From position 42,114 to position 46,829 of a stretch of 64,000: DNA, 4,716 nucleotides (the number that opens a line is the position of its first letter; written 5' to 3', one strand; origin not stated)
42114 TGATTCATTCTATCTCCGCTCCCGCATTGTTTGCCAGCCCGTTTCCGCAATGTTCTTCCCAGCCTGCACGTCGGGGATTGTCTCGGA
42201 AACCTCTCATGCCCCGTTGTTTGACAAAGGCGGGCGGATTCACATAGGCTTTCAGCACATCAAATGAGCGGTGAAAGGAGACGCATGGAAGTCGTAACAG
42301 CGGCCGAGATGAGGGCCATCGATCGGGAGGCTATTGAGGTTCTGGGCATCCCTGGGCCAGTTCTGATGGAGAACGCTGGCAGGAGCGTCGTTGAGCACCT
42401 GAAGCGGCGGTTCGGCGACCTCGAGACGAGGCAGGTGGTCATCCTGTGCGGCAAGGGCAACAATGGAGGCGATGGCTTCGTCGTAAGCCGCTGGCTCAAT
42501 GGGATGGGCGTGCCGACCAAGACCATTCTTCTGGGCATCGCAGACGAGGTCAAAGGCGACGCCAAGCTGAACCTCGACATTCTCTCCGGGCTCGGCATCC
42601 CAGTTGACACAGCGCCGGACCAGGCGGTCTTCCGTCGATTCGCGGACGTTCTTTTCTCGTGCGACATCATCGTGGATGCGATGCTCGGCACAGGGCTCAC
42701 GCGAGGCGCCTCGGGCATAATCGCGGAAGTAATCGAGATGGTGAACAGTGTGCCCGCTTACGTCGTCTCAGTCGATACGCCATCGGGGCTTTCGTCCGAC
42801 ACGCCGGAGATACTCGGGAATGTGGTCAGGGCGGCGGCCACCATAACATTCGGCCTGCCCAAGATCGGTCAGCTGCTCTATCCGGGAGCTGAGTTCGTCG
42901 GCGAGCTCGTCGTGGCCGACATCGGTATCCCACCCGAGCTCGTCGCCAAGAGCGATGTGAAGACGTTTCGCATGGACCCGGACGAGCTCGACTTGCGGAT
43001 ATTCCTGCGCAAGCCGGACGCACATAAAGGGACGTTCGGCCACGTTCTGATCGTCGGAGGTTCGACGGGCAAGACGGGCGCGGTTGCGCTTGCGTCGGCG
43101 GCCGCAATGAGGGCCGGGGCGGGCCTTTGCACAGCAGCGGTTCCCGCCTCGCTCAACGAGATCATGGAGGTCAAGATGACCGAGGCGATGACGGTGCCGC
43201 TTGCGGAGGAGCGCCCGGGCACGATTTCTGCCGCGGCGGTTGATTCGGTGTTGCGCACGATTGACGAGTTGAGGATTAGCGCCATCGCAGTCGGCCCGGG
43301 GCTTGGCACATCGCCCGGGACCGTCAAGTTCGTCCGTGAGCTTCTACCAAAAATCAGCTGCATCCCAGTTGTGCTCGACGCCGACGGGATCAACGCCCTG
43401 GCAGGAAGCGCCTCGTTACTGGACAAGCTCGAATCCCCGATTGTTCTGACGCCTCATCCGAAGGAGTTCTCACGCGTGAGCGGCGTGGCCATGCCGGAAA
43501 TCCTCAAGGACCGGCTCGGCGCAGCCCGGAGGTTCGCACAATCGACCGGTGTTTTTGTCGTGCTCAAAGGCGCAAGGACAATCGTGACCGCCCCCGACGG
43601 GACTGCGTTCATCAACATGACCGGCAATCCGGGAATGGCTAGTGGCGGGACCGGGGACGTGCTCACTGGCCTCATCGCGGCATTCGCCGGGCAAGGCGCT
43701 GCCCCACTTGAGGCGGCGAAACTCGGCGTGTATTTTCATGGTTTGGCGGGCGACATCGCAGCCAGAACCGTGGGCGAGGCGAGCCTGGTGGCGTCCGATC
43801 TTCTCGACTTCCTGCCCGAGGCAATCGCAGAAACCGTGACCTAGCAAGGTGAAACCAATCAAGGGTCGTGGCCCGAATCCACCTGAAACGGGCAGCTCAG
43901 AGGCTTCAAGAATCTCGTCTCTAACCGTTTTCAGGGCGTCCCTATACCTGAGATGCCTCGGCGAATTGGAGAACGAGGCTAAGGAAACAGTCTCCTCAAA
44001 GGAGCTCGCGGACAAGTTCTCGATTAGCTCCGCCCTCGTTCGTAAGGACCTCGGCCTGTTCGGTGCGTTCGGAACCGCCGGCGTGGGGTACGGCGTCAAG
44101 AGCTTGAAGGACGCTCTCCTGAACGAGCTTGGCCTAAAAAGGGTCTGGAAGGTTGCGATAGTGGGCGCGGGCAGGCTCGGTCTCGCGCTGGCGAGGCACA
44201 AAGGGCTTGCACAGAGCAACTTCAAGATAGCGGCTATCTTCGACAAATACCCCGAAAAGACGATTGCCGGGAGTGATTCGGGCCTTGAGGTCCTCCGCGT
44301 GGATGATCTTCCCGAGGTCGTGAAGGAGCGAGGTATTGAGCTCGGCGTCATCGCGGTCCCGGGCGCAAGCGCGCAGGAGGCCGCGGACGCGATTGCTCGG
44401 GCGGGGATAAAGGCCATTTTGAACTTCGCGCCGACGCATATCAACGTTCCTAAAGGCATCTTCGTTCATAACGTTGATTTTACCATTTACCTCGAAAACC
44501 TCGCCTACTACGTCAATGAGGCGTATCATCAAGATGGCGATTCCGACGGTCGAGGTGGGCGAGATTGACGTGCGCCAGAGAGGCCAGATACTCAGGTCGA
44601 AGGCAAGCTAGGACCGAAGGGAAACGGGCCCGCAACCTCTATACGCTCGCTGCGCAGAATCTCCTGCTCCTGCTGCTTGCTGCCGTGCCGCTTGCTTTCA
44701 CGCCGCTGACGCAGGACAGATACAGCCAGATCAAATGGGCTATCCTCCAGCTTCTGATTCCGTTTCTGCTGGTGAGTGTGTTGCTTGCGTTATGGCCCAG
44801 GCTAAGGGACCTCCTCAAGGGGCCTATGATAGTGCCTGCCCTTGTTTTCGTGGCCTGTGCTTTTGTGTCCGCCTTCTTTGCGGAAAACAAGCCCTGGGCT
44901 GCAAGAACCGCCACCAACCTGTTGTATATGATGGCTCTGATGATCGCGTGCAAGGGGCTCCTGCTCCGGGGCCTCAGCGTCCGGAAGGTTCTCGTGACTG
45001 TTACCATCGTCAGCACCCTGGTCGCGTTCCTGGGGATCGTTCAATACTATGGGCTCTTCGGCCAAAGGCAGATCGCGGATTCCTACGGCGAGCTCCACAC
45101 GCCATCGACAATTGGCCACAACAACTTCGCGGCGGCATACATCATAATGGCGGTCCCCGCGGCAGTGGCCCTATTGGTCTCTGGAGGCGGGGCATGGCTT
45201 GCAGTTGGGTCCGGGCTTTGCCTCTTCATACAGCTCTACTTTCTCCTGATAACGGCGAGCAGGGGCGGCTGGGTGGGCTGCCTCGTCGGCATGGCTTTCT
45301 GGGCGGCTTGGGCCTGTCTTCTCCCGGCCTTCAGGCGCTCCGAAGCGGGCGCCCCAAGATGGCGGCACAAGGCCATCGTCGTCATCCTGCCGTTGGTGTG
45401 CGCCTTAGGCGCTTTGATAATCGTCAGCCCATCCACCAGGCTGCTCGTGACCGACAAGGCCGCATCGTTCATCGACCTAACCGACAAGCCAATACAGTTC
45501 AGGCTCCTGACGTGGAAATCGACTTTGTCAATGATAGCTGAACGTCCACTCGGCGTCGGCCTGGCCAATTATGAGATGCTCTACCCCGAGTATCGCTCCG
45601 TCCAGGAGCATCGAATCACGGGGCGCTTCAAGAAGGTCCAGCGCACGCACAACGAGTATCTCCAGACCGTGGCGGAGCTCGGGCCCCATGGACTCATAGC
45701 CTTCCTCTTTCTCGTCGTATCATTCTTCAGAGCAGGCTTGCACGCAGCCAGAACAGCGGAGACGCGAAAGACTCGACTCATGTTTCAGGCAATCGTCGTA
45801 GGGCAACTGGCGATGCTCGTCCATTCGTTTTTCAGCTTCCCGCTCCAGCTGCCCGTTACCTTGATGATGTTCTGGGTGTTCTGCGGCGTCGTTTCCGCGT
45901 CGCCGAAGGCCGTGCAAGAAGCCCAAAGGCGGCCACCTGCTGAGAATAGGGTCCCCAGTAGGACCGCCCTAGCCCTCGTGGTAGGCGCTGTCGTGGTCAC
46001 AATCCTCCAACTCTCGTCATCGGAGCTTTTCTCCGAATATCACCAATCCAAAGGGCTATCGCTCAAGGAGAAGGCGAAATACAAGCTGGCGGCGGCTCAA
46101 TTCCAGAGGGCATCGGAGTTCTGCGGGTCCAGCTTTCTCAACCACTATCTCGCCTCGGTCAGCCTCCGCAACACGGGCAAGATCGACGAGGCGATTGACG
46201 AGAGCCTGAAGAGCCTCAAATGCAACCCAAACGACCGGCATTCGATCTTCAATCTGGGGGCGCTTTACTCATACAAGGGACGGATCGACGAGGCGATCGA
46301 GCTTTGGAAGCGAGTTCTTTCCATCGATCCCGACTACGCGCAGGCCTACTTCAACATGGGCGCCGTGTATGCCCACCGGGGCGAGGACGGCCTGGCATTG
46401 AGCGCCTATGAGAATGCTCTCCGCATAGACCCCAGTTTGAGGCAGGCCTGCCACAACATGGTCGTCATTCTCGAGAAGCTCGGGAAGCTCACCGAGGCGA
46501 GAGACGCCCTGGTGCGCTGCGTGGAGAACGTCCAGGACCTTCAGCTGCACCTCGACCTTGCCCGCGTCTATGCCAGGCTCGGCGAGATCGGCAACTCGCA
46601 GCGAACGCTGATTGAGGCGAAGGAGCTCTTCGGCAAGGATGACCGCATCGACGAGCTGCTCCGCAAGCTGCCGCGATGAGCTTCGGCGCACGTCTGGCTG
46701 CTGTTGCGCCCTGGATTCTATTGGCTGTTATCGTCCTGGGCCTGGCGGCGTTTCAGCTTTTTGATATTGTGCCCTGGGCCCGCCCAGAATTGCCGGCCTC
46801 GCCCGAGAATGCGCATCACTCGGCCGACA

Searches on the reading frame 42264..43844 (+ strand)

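Call 59: search_protein_families(library=pfam, proteins=[window:42264-43844:+], max_evalue=0.00001)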
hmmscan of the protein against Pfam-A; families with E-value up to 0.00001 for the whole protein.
window:42264-43844:+ (526 aa): 2 families
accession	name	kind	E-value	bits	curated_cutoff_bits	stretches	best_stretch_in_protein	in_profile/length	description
PF01256.23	Carb_kinase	-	4.1e-54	184.1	27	1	261-517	1-240/242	NAD(P)H-hydrate dehydratase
PF03853.21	YjeF_N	-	2.4e-44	151.7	24.9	1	33-202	3-169/169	YjeF-related protein N-terminus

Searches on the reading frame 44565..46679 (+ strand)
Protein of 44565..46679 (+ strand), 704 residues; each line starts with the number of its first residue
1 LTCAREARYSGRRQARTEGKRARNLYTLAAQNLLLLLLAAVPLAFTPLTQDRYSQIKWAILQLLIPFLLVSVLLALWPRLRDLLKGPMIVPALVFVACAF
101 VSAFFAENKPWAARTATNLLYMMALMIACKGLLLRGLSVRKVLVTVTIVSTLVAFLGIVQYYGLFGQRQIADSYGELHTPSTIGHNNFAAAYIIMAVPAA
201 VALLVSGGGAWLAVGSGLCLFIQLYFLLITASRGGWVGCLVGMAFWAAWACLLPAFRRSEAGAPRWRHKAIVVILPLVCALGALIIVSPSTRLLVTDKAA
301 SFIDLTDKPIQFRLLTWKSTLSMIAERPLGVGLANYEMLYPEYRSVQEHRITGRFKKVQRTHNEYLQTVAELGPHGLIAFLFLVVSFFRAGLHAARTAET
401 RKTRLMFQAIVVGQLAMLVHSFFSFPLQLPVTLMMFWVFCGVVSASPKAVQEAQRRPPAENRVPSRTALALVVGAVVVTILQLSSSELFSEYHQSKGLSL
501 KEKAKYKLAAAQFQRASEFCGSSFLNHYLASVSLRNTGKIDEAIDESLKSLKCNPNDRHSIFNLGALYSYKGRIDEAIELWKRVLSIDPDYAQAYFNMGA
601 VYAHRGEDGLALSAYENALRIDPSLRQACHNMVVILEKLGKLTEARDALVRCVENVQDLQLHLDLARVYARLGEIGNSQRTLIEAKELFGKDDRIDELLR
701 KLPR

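Call 59: search_protein_families(library=pfam, proteins=[window:44565-46679:+], max_evalue=0.00001)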
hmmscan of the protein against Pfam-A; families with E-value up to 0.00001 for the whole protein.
window:44565-46679:+ (704 aa): 13 families
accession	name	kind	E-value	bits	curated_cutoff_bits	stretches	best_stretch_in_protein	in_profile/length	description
PF07719.23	TPR_2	-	1.1e-19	69.2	27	0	562-591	5-34/34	Tetratricopeptide repeat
PF00515.34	TPR_1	-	7.1e-18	64.1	27.8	1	562-591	5-34/34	Tetratricopeptide repeat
PF04932.20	Wzy_C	-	1.2e-17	64.6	31.7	1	219-381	2-149/149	O-Antigen ligase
PF13414.12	TPR_11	-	2.8e-17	62.6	26.8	1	567-603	3-39/42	TPR repeat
PF13181.12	TPR_8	-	3.1e-16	58.5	25.7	0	560-591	3-34/34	Tetratricopeptide repeat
PF13431.12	TPR_17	-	8.5e-15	54.2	24.4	0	580-607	1-28/34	Tetratricopeptide repeat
PF13424.12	TPR_12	-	5.7e-14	52.5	30.1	1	561-623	5-76/77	Tetratricopeptide repeat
PF13428.12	TPR_14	-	6.3e-12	45.4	23.5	0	564-599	7-42/44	Tetratricopeptide repeat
PF13432.12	TPR_16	-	4.2e-11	43.5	32.7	1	564-624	3-63/65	Tetratricopeptide repeat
PF14559.12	TPR_19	-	2.6e-10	40.9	25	0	572-607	5-40/68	Tetratricopeptide repeat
PF13176.12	TPR_7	-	2.8e-08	33.7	27.9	0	561-590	2-31/36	Tetratricopeptide repeat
PF13374.12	TPR_10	-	2.4e-07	31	27.5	0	563-587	7-31/42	Tetratricopeptide repeat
PF13174.12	TPR_6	-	1.6e-06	28.8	26.3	0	561-590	3-32/33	Tetratricopeptide repeat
